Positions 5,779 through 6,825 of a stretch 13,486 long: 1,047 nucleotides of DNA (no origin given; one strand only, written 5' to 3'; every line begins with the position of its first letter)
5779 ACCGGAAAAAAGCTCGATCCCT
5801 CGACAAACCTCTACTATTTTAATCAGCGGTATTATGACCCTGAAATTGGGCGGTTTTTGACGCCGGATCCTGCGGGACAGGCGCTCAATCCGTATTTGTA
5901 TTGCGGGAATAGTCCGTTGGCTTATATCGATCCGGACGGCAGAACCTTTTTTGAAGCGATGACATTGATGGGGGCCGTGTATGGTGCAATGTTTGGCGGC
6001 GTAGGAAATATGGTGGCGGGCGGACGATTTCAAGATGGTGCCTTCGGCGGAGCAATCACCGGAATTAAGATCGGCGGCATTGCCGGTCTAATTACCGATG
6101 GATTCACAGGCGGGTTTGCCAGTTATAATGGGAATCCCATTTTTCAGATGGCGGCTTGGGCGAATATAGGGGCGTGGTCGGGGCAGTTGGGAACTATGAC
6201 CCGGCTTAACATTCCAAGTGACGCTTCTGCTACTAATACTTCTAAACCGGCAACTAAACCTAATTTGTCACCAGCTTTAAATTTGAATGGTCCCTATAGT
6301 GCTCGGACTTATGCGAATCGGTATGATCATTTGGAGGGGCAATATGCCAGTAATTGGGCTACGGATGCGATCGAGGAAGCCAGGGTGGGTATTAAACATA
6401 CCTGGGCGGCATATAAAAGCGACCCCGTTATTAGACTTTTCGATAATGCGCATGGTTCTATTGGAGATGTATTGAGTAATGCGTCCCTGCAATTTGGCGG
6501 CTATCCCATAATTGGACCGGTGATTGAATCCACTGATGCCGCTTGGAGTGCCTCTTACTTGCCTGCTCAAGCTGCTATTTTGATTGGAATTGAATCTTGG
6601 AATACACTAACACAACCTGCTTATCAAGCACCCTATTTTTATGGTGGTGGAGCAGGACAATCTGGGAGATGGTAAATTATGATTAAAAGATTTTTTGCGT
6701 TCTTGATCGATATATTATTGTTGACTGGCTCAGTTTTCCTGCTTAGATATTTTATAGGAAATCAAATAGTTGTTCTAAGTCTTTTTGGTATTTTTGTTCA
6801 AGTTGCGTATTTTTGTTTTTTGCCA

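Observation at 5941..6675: CT1 is an unrecognised glycine-zipper toxin tip paired with a polytopic membrane immunity protein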

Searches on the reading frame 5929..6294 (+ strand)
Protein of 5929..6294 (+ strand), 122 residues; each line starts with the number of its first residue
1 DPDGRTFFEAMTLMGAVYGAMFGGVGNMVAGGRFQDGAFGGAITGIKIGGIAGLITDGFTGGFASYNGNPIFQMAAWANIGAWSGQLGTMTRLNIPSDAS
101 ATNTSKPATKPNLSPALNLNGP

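Call 34: find_homologous_proteins(query=A1, max_evalue=0.01)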
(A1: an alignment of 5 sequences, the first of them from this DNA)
Query A1 (5 sequences) (105 aa, profile of the alignment): 2 proteins with E <= 0.01 among 7269 candidates.
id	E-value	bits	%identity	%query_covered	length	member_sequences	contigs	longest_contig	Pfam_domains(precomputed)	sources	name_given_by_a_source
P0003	3.6e-41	158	42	91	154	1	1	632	-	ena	-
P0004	5.8e-40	154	46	84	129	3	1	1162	-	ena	-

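Call 35: search_protein_families(library=pfam, alignment_id=A1, max_evalue=10)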
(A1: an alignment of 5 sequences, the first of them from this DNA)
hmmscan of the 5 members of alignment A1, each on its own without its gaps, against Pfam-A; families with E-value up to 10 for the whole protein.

A. member 1, seq(105 aa): 1 family
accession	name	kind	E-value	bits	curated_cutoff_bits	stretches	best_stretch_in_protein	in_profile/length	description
PF13436.11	Gly-zipper_OmpA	-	6.8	7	27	0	13-53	9-44/44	Glycine-zipper domain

B. families by the number of members that match (of 5 scanned): 2 families
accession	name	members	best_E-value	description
PF10247.14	Romo1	2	0.0075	Reactive mitochondrial oxygen species modulator 1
PF13436.11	Gly-zipper_OmpA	1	6.8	Glycine-zipper domain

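Call 36: find_related_loci(query=A1, collection=genome_contigs, flank=6000)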
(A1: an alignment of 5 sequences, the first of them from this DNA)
Query A1 (105 aa) in genome_contigs; peptide patterns used: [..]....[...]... (x = any residue, [..] = any of these).
63 stretches matched a pattern; 1 encode a relative of the query (tblastn E <= 1e-3); 1 distinct loci.
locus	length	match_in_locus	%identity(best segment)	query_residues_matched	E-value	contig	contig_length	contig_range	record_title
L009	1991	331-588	42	1-89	7e-13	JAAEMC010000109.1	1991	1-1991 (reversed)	MAG: Desulfobacteraceae bacterium isolate Bpl_22 BplG_CONTIG516026, whole genome shotgun sequence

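Call 37: find_related_loci(query=A1, collection=metagenome_contigs, flank=6000)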
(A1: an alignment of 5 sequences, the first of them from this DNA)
Query A1 (105 aa) in metagenome_contigs; peptide patterns used: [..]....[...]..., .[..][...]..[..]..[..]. (x = any residue, [..] = any of these).
433 stretches matched a pattern; 2 encode a relative of the query (tblastn E <= 1e-3); 2 distinct loci.
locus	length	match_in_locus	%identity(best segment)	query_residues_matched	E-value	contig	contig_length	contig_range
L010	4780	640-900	41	1-86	8e-16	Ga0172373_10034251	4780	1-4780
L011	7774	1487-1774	41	1-89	2e-14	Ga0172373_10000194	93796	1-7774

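Call 41: search_protein_families(library=pfam, proteins=[L009:10-1104:+, L010:19-1422:+, L011:989-2284:+, L009:1108-1854:+, L010:1407-2015:+, L011:2190-3011:+], max_evalue=0.1)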
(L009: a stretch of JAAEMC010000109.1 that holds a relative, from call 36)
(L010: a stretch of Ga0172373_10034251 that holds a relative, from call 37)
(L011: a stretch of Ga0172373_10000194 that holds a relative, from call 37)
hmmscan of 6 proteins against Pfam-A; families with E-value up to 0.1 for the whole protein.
L009:10-1104:+ (365 aa): 1 family
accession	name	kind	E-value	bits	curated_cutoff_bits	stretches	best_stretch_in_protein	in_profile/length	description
PF01551.29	Peptidase_M23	-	1.1e-15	58.1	28.7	1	257-348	2-86/96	Peptidase family M23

L010:19-1422:+ (468 aa): 4 families
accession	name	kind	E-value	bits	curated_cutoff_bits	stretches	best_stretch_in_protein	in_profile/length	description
PF05951.18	Peptidase_M15_2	-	6.9e-05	23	27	1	361-454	56-149/153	Bacterial protein of unknown function (DUF882)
PF08291.16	Peptidase_M15_3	-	0.00017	22.1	23.2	1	374-451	39-108/108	Peptidase M15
PF18979.5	DUF5715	-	0.0035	17.5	26.8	1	372-415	75-117/171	Family of unknown function (DUF5715)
PF17780.6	OCRE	-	0.013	16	24.7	0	164-196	17-51/52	OCRE domain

L011:989-2284:+ (432 aa): 1 family
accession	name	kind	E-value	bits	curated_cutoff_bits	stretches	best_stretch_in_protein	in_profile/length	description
PF01551.29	Peptidase_M23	-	6.4e-14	52.4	28.7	1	328-415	2-86/96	Peptidase family M23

L009:1108-1854:+ (249 aa): 0 families

L010:1407-2015:+ (203 aa): 0 families

L011:2190-3011:+ (274 aa): 1 family
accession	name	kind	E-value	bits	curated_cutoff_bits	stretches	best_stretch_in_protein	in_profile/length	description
PF05712.18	MRG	-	0.013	15.3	22.8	1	135-270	13-118/190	MRG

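Call 55: search_solved_structures(query=A2, max_evalue=10)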
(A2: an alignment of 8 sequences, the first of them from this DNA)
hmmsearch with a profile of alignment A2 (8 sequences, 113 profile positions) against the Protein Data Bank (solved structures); distinct sequences matched with E-value up to 10: 4.
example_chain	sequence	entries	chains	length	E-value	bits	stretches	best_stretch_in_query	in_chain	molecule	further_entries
8bef_Y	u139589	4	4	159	0.038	17.3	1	7-46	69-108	Outer envelope pore protein 16-3, chloroplastic/mitochondrial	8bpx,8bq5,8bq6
9m4f_8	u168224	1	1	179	0.11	15.8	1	51-100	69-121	light-harvesting protein XLH8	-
8e73_AK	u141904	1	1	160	0.18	15.1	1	10-52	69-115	NDUA11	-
9vyg_A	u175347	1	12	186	0.87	12.9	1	25-61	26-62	Adaptor protein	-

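Call 57: search_protein_families(library=pfam, alignment_id=A2, max_evalue=10)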
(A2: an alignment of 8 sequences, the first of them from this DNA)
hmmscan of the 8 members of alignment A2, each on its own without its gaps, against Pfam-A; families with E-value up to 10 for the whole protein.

A. member 1, seq(118 aa): 0 families

B. families by the number of members that match (of 8 scanned): 1 family
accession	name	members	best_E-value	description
PF10247.14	Romo1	1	0.01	Reactive mitochondrial oxygen species modulator 1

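Call 64: predict_structure(alignment_id=A1)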
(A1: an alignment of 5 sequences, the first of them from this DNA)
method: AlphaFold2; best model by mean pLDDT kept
length: 105 residues; sequences in the alignment: 5
mean_pLDDT: 69.9   pTM: 0.65
mean pLDDT of the five models: 69.9, 69.3, 66.8, 61.2, 59.8
residues with pLDDT >= 90: 6; 70-90: 64; 50-70: 13; < 50: 22
segments of 3 or more residues with pLDDT < 50: 1-4, 88-105
pLDDT, mean of each block of 10 residues (from residue 1): 61 88 88 80 85 80 63 79 61 35 31
secondary structure, 60 per line:
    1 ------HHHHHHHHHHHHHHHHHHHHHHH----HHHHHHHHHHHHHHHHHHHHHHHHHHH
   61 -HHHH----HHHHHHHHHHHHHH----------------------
elements in order: H7-29 H34-60 H62-65 H70-83

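Call 68: fold_search(model_id=the predicted structure, library=pdb)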
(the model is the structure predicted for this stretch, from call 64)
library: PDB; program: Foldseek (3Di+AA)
matches with E <= 10: 33; with E <= 0.001: 0
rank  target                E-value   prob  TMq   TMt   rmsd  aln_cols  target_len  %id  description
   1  6lo8_A                6.0e-01  0.69  0.40  0.34  11.0       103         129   20  Cryo-EM structure of the TIM22 complex from yeast (released 2020-09-30)
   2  8iuf_E9               1.4e+00  0.15  0.25  0.18  10.5        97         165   20  Cryo-EM structure of Euglena gracilis super-complex I+III2+IV, composite (released 2024-02-28)
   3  7kyp_D                3.1e+00  0.07  0.20  0.11  11.2        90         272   17  PsaBC from Streptococcus pneumoniae in complex with Fab (released 2021-08-25)
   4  6grj_E                3.4e+00  0.06  0.20  0.10  15.7        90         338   12  Structure of the AhlB pore of the tripartite alpha-pore forming toxin, AHL, from Aeromonas hydrophila. (released 2019-07-03)
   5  7kyp_B                4.0e+00  0.06  0.20  0.11  11.2        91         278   16  PsaBC from Streptococcus pneumoniae in complex with Fab (released 2021-08-25)
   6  8k9e_D                4.3e+00  0.10  0.31  0.21  11.4        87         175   23  Cryo-EM structure of the photosynthetic alternative complex III from Chloroflexus aurantiacus at 3.3 angstrom (released 2024-03-06)
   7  4u7i_A                4.5e+00  0.09  0.29  0.31   8.9        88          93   16  Structure of the complex of Spartin MIT and IST1 MIM (released 2015-02-11)
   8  6grj_H                5.0e+00  0.09  0.28  0.10  16.7        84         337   10  Structure of the AhlB pore of the tripartite alpha-pore forming toxin, AHL, from Aeromonas hydrophila. (released 2019-07-03)
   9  9r2g_A                5.6e+00  0.10  0.33  0.13   7.7        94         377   16  Cytochrome bd II oxidase qOR-2 type from Mycobacterium smegmatis (released 2026-03-04)
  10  2dl1_MODEL_1_A        5.6e+00  0.06  0.21  0.19  13.9        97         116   18  Solution structure of the MIT domain from human Spartin (released 2006-10-14)
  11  6h2f_H                6.2e+00  0.09  0.25  0.10  14.0        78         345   10  Structure of the pre-pore AhlB of the tripartite alpha-pore forming toxin, AHL, from Aeromonas hydrophila. (released 2019-07-10)
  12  5sv1_J                6.2e+00  0.07  0.30  0.17  22.5        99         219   14  Structure of the ExbB/ExbD complex from E. coli at pH 4.5 (released 2016-09-28)
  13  7kyp_P                6.2e+00  0.03  0.20  0.11  10.2        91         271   22  PsaBC from Streptococcus pneumoniae in complex with Fab (released 2021-08-25)
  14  3k1s_B                6.9e+00  0.08  0.32  0.32   7.4        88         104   16  Crystal Structure of the PTS Cellobiose Specific Enzyme IIA from Bacillus anthracis (released 2009-10-13)
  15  9e2v_A                7.7e+00  0.09  0.27  0.15   4.4        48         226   19  Cryo-EM map of homodecameric TraT (released 2025-04-16)
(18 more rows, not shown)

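Call 79: search_protein_families(library=pfam, proteins=[L011:89-490:+, L011:480-905:+, L011:3015-3737:+], max_evalue=0.01)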
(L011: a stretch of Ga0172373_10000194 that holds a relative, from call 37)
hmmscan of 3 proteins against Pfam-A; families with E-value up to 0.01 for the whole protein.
L011:89-490:+ (134 aa): 1 family
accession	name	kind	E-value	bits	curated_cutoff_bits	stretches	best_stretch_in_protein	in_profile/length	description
PF15607.11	Ntox44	-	4.3e-16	59.6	24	1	68-132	41-103/104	Bacterial toxin 44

L011:480-905:+ (142 aa): 1 family
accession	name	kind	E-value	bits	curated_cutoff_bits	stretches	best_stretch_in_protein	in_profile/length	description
PF17428.7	DUF5412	-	8.4e-08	32.5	25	1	15-110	16-108/118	Family of unknown function (DUF5412)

L011:3015-3737:+ (241 aa): 0 families

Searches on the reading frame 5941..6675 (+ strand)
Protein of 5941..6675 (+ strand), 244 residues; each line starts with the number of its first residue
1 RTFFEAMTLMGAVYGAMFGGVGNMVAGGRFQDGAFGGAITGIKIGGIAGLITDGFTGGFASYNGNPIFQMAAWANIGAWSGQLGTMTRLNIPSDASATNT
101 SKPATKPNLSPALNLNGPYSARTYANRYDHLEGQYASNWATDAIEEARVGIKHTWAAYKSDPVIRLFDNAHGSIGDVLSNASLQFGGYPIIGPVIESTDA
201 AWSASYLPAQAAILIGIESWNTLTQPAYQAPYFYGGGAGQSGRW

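Call 4: search_protein_families(library=pfam, proteins=[window:5941-6675:+], max_evalue=1)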
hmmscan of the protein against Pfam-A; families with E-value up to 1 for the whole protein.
window:5941-6675:+ (244 aa): 0 families

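Call 5: search_protein_families(library=ncbifam, proteins=[window:5941-6675:+], max_evalue=1)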
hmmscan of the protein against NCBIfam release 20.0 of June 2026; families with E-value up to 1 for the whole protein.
window:5941-6675:+ (244 aa): 0 families

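Call 6: find_homologous_proteins(query=window:5941-6672:+, max_evalue=0.001)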
Query window:5941-6672:+: 478 candidates shared short words with the query, none scored E <= 0.001.

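Call 7: search_solved_structures(query=window:5941-6672:+, max_evalue=10)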
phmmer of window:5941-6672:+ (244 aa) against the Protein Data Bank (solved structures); distinct sequences matched with E-value up to 10: 2.
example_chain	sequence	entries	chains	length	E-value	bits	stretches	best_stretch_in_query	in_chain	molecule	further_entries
9lts_A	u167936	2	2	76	0.78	12.7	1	11-52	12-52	Protein LRC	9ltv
8yy9_O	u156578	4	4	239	0.79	12.6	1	11-72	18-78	Reaction center protein O chain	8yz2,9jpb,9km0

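Call 8: search_protein_families(library=padloc, proteins=[window:5941-6672:+], max_evalue=1)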
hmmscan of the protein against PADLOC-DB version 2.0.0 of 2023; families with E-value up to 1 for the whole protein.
window:5941-6672:+ (244 aa): 0 families

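Call 19: search_dna_similar(query=window:5941-6672:+, collection=plasmids, mode=protein, max_evalue=0.01)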
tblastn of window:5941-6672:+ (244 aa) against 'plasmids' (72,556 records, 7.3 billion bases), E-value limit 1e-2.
No match.

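Call 20: search_protein_representatives(protein=window:5941-6672:+)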
Query: 244 residues. Proteins with E-value up to 0.001 (for the whole library): 5; up to 1e-10: 2; up to 1e-30: 1. The best 5 are listed.
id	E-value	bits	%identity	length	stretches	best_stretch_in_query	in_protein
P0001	8.0e-158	540.1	100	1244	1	1-244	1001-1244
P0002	9.0e-12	61.6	43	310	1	3-105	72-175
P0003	9.5e-10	55.0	42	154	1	3-93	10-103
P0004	1.1e-06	44.9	48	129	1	3-86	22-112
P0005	8.5e-06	42.1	52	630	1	2-86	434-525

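Call 21: predict_structure(protein=window:5941-6672:+)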
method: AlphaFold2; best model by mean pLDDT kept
length: 244 residues; sequences in the alignment: 1
mean_pLDDT: 34.5   pTM: 0.19
mean pLDDT of the five models: 34.5, 31.2, 30.3, 28.7, 28.5
residues with pLDDT >= 90: 0; 70-90: 0; 50-70: 16; < 50: 228
segments of 3 or more residues with pLDDT < 50: 3-9, 24-26, 31-244
pLDDT, mean of each block of 10 residues (from residue 1): 46 53 49 43 41 41 39 39 31 30 29 34 34 32 29 28 28 34 30 29 28 25 29 27 34
secondary structure, 60 per line:
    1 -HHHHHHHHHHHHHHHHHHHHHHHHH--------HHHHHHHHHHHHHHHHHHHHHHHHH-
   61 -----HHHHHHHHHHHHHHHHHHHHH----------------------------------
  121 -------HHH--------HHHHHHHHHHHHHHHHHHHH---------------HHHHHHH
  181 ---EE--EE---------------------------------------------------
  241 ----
elements in order: H2-26 H35-59 H66-86 H139-158 H174-180

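Call 24: find_encoding_contigs(protein=P0005, flank=6000, max_places=4)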
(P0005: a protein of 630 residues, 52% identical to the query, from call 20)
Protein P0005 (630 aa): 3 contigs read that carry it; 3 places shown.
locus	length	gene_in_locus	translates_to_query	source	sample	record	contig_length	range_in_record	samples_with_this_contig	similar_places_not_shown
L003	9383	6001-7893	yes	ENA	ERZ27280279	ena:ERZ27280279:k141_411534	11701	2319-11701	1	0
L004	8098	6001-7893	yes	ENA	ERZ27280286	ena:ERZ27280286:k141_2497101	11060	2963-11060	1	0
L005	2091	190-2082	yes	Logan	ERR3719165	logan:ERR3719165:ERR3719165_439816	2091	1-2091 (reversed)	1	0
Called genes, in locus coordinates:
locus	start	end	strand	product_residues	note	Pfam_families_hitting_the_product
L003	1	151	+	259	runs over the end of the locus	-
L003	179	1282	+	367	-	-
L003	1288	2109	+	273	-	PF13860:FlgD_ig (faint)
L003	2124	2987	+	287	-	-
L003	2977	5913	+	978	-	PF20148:DUF6531 (weak), PF05593:RHS_repeat (faint)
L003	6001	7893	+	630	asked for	PF25023:TEN_YD-shell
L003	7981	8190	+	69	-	-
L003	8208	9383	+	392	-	?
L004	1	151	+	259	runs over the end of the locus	-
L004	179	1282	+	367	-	-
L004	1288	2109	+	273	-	PF13860:FlgD_ig (faint)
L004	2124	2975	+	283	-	-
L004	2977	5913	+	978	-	PF20148:DUF6531 (weak), PF05593:RHS_repeat (faint)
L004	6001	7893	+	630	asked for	PF25023:TEN_YD-shell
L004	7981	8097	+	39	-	?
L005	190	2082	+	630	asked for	PF25023:TEN_YD-shell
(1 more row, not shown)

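Call 25: find_encoding_contigs(protein=P0002, flank=6000, max_places=4)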
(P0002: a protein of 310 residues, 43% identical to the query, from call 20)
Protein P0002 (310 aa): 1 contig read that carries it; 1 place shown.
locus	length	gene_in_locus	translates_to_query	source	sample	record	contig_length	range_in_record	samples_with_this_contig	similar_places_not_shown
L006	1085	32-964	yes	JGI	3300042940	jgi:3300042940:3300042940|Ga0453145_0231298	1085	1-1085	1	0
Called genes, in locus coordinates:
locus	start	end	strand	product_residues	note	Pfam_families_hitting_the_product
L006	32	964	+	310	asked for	-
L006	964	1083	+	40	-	?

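Call 26: find_encoding_contigs(protein=P0003, flank=6000, max_places=4)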
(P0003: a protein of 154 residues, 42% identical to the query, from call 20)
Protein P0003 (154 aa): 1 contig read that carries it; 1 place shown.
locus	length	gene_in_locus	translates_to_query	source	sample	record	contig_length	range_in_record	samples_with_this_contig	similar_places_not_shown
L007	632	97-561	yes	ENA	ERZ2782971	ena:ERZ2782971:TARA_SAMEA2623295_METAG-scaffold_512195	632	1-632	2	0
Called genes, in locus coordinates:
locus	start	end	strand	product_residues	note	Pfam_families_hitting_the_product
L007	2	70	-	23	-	?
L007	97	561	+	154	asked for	-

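Call 27: find_encoding_contigs(protein=P0004, flank=6000, max_places=4)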
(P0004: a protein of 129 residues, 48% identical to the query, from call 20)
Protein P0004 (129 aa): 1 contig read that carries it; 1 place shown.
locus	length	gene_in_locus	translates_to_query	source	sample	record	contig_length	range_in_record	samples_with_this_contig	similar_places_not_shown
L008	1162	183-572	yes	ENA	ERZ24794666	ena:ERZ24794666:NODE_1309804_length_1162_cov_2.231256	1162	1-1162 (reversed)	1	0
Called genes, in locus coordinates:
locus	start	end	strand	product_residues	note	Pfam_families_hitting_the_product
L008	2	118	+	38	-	?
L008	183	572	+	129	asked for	-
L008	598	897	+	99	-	-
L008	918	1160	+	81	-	?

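Call 41: search_protein_families(library=pfam, proteins=[P0002, P0005, L008:598-894:+, L003:7981-8187:+], max_evalue=0.1)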
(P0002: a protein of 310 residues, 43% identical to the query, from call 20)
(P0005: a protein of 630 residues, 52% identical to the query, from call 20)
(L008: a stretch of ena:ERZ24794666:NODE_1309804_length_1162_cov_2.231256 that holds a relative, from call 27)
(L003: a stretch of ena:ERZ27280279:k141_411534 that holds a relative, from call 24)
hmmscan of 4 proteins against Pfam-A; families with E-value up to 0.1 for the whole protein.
P0002 (310 aa): 1 family
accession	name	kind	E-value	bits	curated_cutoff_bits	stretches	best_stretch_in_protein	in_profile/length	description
PF17780.6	OCRE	-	0.079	13.4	24.7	1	9-42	16-51/52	OCRE domain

P0005 (630 aa): 1 family
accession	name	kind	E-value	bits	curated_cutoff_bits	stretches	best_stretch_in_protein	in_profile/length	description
PF05593.20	RHS_repeat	-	4.6e-05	24.1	22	0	200-228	4-31/38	RHS Repeat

L008:598-894:+ (99 aa): 1 family
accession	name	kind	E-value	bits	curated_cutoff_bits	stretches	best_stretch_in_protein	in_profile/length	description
PF07342.17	TscT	-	0.089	13.6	27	0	3-72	23-90/100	TscT toxin protein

L003:7981-8187:+ (69 aa): 1 family
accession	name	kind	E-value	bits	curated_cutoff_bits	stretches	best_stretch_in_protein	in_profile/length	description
PF04014.23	MazE_antitoxin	-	0.036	14.5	24.7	1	23-58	13-44/48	Antidote-toxin recognition MazE, bacterial antitoxin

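Call 79: search_protein_families(library=pfam, proteins=[L003:179-1279:+, L003:1288-2106:+, L003:2124-2984:+], max_evalue=0.01)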
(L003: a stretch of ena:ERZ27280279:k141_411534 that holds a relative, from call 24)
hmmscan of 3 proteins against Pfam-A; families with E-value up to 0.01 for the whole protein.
L003:179-1279:+ (367 aa): 0 families

L003:1288-2106:+ (273 aa): 4 families
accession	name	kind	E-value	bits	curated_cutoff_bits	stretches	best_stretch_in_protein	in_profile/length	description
PF13860.13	FlgD_ig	-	5.7e-06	26.7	27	1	194-252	11-71/79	FlgD Ig-like domain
PF22237.3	SO2946-like_C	-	0.0016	18.9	27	0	200-228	107-133/163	SO2946-like, C-terminal domain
PF18962.6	Por_Secre_tail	-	0.0039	17.9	27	0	189-232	4-45/75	Secretion system C-terminal sorting domain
PF19077.6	Big_13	-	0.0074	17.2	27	0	109-173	35-101/102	Bacterial Ig-like domain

L003:2124-2984:+ (287 aa): 0 families

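Call 84: search_protein_families(library=phrogs, proteins=[window:5941-6672:+], max_evalue=0.01)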
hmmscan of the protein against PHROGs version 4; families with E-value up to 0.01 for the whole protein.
window:5941-6672:+ (244 aa): 0 families
